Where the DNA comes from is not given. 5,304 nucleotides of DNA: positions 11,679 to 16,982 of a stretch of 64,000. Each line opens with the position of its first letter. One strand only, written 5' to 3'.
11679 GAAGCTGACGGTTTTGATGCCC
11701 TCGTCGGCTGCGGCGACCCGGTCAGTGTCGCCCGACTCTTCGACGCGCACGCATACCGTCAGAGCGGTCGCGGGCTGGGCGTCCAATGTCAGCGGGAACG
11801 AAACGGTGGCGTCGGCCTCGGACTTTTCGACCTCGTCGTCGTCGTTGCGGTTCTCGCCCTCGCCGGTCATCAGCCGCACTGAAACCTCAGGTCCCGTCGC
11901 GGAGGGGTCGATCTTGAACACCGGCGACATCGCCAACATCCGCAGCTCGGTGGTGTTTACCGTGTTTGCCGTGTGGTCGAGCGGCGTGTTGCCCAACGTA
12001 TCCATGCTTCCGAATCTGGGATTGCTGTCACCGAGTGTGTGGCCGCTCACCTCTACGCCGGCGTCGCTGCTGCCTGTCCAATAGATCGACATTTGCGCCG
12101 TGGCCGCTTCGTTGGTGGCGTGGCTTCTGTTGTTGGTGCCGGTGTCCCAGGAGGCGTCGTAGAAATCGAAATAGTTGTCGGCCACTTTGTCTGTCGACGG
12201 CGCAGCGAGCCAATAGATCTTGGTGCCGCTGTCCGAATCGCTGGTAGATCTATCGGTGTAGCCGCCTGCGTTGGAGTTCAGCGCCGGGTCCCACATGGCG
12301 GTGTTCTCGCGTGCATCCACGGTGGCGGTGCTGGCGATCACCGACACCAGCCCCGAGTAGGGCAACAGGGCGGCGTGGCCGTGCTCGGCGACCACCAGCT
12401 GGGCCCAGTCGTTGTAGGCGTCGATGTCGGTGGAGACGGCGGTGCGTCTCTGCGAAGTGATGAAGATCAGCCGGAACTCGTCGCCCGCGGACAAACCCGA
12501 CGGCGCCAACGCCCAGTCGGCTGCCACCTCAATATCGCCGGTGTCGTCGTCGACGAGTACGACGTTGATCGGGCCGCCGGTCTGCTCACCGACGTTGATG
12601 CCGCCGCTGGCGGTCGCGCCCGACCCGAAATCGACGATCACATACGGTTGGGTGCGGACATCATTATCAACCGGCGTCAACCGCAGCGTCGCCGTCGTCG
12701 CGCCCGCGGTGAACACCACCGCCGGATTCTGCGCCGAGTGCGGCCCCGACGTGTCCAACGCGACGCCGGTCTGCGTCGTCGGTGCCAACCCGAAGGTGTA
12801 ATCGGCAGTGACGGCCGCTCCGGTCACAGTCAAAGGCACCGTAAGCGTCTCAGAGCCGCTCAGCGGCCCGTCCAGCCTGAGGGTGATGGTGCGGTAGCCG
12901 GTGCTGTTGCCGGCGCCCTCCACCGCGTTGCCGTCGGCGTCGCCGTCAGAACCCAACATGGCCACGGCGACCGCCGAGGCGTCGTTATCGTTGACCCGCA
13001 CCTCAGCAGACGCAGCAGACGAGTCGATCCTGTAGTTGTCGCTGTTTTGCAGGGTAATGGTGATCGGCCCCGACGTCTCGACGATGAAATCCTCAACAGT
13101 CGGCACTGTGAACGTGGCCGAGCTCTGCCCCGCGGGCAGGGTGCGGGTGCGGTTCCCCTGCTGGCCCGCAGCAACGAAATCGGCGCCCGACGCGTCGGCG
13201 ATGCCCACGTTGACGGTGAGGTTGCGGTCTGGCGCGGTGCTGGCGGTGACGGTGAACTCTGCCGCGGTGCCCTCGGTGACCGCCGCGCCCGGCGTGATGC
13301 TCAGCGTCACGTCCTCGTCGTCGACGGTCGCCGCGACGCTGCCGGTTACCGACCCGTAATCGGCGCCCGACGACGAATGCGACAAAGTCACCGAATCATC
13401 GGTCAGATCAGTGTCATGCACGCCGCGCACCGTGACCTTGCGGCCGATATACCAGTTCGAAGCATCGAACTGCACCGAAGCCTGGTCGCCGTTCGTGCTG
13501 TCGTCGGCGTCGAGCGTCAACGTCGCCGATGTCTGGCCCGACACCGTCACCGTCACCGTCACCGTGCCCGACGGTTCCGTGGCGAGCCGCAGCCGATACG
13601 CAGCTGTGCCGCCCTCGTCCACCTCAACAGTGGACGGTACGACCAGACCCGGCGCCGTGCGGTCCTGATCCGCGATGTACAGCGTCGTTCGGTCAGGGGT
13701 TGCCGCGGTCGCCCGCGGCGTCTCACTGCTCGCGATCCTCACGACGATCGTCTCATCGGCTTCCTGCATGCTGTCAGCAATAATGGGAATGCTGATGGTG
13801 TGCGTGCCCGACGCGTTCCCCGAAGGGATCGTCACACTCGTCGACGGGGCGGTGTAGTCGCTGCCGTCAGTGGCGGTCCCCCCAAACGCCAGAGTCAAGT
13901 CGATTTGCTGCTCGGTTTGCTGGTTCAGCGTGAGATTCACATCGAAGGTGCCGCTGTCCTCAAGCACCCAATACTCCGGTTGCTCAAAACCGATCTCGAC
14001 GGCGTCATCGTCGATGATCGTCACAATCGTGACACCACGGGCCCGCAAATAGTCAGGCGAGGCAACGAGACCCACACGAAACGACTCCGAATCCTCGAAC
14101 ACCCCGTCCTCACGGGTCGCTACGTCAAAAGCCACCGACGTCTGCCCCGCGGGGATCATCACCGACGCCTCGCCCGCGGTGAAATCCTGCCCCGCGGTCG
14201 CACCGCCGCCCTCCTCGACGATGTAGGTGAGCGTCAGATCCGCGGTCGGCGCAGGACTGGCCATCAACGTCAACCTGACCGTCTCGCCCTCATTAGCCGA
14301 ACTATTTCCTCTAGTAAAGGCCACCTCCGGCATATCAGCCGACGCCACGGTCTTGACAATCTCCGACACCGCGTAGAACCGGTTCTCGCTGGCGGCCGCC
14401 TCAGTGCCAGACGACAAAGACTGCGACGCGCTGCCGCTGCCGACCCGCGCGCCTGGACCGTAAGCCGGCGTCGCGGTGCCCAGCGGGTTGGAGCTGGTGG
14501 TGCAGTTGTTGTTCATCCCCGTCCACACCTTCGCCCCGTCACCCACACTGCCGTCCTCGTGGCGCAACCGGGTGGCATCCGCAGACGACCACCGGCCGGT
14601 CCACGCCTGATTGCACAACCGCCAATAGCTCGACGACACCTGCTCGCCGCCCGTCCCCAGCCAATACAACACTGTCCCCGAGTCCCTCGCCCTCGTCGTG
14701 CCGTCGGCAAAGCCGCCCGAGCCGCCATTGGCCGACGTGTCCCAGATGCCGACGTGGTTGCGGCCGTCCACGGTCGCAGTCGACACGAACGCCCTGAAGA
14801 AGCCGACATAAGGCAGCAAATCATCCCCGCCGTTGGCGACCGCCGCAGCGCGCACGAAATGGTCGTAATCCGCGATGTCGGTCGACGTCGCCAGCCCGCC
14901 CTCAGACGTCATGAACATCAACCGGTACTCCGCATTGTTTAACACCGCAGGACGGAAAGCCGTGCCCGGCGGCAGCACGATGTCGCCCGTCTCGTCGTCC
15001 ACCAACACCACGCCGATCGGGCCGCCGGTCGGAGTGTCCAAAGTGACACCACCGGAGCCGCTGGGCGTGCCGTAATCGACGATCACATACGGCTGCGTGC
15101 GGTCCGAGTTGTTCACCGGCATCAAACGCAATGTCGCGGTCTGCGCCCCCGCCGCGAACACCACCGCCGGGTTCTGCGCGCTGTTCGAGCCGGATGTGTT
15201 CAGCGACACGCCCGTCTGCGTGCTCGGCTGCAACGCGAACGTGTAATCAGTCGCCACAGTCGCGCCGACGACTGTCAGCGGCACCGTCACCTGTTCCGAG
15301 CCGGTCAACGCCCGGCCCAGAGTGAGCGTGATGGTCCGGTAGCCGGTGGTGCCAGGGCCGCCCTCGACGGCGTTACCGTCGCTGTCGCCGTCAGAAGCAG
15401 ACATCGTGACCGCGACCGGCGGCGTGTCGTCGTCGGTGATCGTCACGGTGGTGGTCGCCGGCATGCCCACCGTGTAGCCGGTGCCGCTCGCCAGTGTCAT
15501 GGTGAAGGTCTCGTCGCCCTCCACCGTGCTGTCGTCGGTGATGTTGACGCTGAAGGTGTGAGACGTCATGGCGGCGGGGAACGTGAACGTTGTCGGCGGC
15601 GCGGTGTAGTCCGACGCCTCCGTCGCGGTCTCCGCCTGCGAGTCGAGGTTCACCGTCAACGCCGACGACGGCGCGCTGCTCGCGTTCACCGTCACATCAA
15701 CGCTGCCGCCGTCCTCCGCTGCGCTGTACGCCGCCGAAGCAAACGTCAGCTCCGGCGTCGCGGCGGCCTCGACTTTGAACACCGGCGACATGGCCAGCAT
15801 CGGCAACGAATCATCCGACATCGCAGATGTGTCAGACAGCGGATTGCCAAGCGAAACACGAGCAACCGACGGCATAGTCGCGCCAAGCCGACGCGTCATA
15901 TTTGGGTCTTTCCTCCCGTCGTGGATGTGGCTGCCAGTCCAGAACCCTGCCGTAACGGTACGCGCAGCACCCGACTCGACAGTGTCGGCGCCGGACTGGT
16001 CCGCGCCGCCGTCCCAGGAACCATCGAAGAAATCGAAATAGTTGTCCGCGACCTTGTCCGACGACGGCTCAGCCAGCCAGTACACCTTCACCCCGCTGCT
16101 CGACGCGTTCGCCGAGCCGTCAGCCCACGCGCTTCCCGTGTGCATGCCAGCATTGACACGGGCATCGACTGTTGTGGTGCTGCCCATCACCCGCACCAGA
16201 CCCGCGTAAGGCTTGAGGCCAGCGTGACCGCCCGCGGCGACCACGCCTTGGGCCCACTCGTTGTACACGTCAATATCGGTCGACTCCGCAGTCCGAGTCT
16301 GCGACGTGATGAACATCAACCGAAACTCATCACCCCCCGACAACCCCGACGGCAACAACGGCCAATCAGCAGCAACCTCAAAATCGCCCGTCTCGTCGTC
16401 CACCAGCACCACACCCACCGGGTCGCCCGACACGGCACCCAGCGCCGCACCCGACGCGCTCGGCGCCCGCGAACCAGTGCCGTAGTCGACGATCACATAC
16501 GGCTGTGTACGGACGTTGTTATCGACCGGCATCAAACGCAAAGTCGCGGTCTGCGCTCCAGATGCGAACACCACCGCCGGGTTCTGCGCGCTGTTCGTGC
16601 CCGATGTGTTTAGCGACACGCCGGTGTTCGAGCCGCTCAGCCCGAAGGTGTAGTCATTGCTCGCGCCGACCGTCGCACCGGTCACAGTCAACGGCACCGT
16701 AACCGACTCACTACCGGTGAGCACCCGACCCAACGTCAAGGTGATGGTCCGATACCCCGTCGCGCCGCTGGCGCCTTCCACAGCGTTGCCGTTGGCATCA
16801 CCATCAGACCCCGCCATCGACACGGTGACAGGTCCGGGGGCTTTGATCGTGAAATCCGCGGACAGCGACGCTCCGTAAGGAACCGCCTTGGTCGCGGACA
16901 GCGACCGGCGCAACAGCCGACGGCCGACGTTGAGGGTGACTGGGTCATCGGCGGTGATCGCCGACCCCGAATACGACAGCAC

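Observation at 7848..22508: A 14.7-kb single ORF for a 4,886-aa secreted repeat protein sits between lepA and hrcA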

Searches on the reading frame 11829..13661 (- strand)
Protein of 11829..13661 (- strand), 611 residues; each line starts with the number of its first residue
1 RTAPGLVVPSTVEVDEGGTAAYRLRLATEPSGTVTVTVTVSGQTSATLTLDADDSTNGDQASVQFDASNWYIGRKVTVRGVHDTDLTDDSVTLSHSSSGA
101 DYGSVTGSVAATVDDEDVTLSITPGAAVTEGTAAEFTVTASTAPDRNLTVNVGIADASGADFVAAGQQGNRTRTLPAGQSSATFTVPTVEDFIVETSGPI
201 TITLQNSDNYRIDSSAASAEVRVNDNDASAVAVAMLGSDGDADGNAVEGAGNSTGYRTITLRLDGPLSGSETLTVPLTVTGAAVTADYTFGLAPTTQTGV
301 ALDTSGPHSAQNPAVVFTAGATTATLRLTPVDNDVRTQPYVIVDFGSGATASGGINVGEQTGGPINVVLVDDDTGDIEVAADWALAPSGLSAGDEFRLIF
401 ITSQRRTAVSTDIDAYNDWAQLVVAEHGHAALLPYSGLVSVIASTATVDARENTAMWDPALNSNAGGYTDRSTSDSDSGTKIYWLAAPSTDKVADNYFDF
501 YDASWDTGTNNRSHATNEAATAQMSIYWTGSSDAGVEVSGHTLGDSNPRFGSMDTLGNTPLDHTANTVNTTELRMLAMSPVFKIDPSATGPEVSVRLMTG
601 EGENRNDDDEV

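Call 25: search_protein_families(library=pfam, proteins=[window:11829-13661:-], max_evalue=1)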
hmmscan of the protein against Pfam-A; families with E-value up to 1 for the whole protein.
window:11829-13661:- (611 aa): 3 families
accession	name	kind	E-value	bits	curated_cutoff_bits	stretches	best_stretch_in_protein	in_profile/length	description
PF03459.23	TOBE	-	0.072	13.8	22.3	1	32-68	19-60/64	TOBE domain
PF02120.21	Flg_hook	-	0.076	13.3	29.8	0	22-53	15-45/85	Flagellar hook-length control protein FliK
PF19135.5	DUF5818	-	0.081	12.9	27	0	15-53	16-52/57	Protein of unknown function (DUF5818)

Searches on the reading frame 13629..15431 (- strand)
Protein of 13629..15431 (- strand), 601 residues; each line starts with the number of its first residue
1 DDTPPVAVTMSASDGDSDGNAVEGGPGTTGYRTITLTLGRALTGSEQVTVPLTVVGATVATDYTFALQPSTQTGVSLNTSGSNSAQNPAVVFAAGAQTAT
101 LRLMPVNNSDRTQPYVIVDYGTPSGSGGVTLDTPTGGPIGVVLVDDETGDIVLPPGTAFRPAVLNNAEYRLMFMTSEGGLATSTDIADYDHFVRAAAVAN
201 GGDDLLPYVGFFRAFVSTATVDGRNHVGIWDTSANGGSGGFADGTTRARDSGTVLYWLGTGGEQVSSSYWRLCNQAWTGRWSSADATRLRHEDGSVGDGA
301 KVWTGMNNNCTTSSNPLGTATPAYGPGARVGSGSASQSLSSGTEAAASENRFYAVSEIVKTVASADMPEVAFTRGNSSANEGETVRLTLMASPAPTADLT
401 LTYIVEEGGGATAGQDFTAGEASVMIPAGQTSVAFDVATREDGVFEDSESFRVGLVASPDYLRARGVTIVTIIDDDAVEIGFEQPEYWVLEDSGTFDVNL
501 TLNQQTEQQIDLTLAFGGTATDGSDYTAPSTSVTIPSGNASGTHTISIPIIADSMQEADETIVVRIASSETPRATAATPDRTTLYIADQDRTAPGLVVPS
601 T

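Call 25: search_protein_families(library=pfam, proteins=[window:13629-15431:-], max_evalue=1)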
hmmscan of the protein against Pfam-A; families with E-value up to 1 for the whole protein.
window:13629-15431:- (601 aa): 4 families
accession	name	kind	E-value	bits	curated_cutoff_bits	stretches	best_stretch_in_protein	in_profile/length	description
PF03160.20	Calx-beta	-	7e-24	84.6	27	2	474-590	1-119/119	Calx-beta domain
PF16132.11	DUF4843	-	0.023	14.7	34.5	0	518-589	61-132/163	Domain of unknown function (DUF4843)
PF13753.12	SWM_repeat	-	0.061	14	27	1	32-50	61-79/86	Putative flagellar system-associated repeat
PF08522.16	BT_3987-like_N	-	0.14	13.2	25.9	0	523-548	70-96/120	BT_3987-like, N-terminal domain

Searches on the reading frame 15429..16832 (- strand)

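Call 25: search_protein_families(library=pfam, proteins=[window:15429-16832:-], max_evalue=1)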
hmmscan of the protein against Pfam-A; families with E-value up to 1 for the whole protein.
window:15429-16832:- (468 aa): 2 families
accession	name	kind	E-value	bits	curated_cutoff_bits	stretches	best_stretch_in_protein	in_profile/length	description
PF03160.20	Calx-beta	-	3e-17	63.2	27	1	360-468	6-118/119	Calx-beta domain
PF16132.11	DUF4843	-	0.052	13.5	34.5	1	392-465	52-127/163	Domain of unknown function (DUF4843)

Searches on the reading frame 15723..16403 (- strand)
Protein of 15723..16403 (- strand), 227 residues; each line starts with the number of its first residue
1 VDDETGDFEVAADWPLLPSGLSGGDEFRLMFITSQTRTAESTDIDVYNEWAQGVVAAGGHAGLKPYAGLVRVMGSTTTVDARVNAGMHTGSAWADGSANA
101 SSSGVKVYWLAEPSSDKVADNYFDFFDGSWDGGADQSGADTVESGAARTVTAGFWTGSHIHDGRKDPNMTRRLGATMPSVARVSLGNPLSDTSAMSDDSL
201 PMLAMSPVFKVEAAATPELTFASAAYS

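Call 65: search_protein_representatives(alignment_id=A5)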
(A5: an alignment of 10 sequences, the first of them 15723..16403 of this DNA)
Query: 10 sequences, 363 profile positions. Proteins with E-value up to 0.001 (for the whole library): 6783; up to 1e-10: 5098; up to 1e-30: 1844. The best 150 are listed.
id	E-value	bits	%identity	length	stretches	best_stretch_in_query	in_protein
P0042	0.0e+00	2374.8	-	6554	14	8-313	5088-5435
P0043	0.0e+00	2130.0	-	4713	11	12-249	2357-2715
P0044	0.0e+00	1606.9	-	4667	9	11-310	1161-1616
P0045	0.0e+00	1580.1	-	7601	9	9-249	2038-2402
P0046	0.0e+00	1538.4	-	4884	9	11-249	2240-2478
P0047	0.0e+00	1505.7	-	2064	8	15-203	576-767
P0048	0.0e+00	1453.7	-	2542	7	13-204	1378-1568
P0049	0.0e+00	1330.3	-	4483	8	14-214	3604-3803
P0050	0.0e+00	1275.6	-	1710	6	10-207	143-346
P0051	0.0e+00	1247.9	-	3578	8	9-207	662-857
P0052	0.0e+00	1245.8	-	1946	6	14-204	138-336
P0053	0.0e+00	1186.3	-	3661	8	16-211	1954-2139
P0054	0.0e+00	1112.4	-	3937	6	12-257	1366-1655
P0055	0.0e+00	1041.7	-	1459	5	11-206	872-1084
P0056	0.0e+00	1041.0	-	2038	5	15-207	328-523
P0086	2.4e-196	669.0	-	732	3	13-207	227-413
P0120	3.6e-170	582.9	-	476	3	9-208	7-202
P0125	3.6e-169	579.6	-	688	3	13-212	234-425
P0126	4.6e-169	579.2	-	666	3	13-203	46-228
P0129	1.2e-166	571.3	-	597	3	11-205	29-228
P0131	1.7e-166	570.8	-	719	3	15-207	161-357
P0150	7.9e-152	522.5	-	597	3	13-203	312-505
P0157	4.6e-145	500.3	-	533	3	15-204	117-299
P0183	4.8e-126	437.7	-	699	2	13-300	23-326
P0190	5.6e-124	430.9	-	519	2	15-204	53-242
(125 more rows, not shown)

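Call 66: search_protein_families(library=pfam, proteins=[P0120, P0129, P0150, P0157, P0190, P0126, P0125, P0183, P0131, P0086], max_evalue=0.01)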
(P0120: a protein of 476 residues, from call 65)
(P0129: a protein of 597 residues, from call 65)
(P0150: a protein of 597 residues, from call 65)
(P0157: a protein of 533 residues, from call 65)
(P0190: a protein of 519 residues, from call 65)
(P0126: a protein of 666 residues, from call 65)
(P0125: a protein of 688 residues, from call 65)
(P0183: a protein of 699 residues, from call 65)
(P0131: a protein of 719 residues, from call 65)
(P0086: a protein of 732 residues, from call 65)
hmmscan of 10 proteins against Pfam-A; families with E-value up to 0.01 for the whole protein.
P0120 (476 aa): 0 families

P0129 (597 aa): 1 family
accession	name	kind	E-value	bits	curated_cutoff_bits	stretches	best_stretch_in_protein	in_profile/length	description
PF06089.17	Asparaginase_II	-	0.0014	18.1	25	0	508-545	171-208/322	L-asparaginase II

P0150 (597 aa): 0 families

P0157 (533 aa): 0 families

P0190 (519 aa): 0 families

P0126 (666 aa): 0 families

P0125 (688 aa): 0 families

P0183 (699 aa): 1 family
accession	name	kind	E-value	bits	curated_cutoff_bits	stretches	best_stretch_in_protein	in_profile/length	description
PF12733.13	Cadherin-like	-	1.3e-34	118.9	24.2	2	554-638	3-88/89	Cadherin-like beta sandwich domain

P0131 (719 aa): 0 families

P0086 (732 aa): 0 families

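Call 67: list_cluster_members(proteins=[P0120, P0129, P0086, P0047, P0050, P0042, P0043, P0046])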
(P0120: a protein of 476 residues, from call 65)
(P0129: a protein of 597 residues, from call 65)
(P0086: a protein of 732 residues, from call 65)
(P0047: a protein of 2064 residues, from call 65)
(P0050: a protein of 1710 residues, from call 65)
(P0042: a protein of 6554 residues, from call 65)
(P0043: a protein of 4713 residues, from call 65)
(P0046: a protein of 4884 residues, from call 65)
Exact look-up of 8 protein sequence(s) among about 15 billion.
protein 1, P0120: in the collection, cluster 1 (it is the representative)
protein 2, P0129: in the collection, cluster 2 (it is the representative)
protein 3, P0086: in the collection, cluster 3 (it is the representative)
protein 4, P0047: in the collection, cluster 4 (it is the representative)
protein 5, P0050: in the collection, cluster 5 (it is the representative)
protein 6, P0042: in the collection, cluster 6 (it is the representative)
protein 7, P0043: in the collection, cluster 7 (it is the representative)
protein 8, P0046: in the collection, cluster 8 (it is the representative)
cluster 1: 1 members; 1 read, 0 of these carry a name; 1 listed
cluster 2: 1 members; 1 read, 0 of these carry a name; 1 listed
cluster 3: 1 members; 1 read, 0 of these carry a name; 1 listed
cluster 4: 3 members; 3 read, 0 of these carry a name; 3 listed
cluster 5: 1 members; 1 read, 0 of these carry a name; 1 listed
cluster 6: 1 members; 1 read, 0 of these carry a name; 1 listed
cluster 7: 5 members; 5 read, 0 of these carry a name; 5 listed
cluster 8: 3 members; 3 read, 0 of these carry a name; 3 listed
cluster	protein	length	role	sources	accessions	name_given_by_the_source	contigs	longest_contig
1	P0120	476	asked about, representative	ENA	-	-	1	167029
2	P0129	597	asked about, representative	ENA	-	-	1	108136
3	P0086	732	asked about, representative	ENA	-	-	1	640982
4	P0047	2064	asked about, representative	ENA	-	-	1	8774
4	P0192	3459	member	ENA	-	-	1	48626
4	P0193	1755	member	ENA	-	-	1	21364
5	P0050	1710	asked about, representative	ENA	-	-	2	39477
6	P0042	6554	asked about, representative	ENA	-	-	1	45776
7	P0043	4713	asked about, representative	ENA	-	-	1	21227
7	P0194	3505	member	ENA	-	-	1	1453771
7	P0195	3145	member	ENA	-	-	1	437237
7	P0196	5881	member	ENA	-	-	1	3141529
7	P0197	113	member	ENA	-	-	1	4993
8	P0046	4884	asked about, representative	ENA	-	-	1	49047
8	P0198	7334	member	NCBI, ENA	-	-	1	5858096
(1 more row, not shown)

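Call 91: search_dna_similar(query=window:15723-16403:-, collection=plasmids, mode=protein, max_evalue=0.001, max_rows=15)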
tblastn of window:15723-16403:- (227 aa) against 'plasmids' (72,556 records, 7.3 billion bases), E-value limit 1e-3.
No match.

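Call 92: find_related_loci(query=A5, collection=metagenome_contigs, flank=10000)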
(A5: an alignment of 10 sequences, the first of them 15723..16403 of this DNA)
Query A5 (227 aa) in metagenome_contigs; peptide patterns used: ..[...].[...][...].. (x = any residue, [..] = any of these).
107 stretches matched a pattern; 12 encode a relative of the query (tblastn E <= 1e-3); 10 distinct loci.
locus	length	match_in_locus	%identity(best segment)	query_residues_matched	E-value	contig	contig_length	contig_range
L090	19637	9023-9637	37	5-216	1e-30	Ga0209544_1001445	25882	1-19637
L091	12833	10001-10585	40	10-212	3e-29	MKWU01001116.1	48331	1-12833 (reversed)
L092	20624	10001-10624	35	10-216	2e-25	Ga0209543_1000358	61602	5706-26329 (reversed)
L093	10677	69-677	39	2-220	4e-27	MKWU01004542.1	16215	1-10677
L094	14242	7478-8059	33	10-214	2e-24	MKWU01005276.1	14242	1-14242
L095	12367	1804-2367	37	10-211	5e-23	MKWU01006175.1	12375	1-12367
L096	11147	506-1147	36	10-226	2e-22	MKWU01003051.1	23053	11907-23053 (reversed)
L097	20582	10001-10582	34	8-215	3e-22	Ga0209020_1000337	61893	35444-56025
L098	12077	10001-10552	30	6-211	1e-17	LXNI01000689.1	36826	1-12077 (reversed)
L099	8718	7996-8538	32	8-211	8e-12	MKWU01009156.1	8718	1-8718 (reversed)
